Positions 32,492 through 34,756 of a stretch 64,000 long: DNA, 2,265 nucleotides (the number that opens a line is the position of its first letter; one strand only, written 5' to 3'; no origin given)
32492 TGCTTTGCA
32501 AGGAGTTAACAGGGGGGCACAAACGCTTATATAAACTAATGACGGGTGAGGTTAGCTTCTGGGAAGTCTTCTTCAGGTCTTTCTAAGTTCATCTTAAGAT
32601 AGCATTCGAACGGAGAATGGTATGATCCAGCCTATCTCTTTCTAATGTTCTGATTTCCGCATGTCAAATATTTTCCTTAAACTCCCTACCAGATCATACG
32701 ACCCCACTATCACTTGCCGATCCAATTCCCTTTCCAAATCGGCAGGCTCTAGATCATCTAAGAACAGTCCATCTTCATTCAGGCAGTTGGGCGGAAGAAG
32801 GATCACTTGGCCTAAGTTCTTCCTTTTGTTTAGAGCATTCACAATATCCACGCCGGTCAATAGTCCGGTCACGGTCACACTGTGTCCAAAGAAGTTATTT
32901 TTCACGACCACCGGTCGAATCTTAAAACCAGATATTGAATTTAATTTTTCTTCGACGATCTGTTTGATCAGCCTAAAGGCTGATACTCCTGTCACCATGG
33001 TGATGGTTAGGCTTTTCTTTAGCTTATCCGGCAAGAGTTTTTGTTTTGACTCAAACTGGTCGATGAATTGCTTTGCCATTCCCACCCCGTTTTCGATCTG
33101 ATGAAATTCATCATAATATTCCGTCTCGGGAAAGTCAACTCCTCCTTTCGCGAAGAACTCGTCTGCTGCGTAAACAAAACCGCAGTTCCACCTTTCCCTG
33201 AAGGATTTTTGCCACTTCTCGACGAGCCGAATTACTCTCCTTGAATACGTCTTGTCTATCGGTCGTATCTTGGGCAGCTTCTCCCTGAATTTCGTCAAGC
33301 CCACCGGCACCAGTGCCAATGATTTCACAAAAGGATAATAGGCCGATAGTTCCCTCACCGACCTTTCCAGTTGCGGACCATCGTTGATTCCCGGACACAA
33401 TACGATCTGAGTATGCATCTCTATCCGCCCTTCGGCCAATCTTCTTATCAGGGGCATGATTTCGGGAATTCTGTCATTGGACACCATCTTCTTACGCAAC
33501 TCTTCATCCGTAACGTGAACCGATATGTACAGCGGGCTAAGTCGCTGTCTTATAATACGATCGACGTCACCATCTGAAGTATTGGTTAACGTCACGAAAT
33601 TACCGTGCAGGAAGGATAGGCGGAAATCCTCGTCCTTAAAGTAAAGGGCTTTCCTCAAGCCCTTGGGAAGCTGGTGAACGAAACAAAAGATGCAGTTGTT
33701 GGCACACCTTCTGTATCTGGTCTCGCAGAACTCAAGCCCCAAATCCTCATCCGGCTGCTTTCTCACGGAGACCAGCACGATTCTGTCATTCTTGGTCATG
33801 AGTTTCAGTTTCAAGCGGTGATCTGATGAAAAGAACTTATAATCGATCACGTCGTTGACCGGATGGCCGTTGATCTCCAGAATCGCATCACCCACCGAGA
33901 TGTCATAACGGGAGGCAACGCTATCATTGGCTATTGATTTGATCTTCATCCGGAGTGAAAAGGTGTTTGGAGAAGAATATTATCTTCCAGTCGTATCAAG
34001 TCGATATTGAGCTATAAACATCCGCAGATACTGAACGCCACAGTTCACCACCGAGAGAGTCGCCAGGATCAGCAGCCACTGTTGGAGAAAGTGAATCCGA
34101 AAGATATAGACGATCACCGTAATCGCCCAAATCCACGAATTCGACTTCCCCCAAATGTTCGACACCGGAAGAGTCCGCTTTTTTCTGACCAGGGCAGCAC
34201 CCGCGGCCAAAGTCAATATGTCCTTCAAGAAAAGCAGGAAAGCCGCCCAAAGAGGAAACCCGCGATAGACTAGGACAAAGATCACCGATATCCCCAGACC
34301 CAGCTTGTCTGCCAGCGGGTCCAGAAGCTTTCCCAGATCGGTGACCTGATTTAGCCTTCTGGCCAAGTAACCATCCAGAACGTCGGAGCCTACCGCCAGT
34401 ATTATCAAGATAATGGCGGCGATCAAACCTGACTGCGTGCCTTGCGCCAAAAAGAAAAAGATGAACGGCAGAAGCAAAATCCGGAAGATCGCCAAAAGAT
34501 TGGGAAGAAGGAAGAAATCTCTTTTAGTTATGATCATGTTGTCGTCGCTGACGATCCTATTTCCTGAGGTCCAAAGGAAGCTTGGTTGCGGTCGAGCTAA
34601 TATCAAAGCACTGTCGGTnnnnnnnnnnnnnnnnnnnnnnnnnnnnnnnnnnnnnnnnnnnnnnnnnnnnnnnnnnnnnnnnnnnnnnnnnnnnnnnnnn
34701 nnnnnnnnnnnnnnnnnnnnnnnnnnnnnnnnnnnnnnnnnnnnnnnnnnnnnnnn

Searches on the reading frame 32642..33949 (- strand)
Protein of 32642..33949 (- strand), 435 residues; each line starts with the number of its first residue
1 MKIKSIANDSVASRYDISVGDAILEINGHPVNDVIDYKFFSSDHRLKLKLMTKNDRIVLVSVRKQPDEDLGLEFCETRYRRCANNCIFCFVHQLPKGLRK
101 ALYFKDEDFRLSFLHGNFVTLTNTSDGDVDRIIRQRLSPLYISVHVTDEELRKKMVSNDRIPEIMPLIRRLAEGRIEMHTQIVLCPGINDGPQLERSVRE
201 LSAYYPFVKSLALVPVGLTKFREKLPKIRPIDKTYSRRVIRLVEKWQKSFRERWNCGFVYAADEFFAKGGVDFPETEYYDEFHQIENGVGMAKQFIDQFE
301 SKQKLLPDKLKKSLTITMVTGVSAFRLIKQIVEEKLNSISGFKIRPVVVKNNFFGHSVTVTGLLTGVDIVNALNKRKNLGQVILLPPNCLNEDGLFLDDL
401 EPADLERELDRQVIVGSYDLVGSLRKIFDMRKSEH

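Call 77: search_protein_families(library=pfam, proteins=[window:32642-33949:-], max_evalue=0.001)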
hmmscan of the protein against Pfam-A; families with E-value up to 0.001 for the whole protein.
window:32642-33949:- (435 aa): 4 families
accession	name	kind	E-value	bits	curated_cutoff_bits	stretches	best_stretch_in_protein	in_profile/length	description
PF04459.17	DUF512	-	3.9e-65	219.4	25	1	214-415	1-199/202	Protein of unknown function (DUF512)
PF19238.5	Radical_SAM_2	-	3.4e-62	209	26.7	1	64-211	1-151/151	Radical SAM-like domain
PF04055.27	Radical_SAM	-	2.3e-05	25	29.5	0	121-191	90-157/166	Radical SAM superfamily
PF17820.7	PDZ_6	-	0.00021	21.4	27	1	3-40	2-39/54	PDZ domain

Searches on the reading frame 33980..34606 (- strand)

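Call 77: search_protein_families(library=pfam, proteins=[window:33980-34606:-], max_evalue=0.001)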
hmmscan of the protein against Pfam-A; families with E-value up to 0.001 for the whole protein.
window:33980-34606:- (208 aa): 1 family
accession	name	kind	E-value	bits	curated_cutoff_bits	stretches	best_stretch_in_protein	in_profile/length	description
PF01066.26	CDP-OH_P_transf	-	2.6e-31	109.5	22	1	33-184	2-148/152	CDP-alcohol phosphatidyltransferase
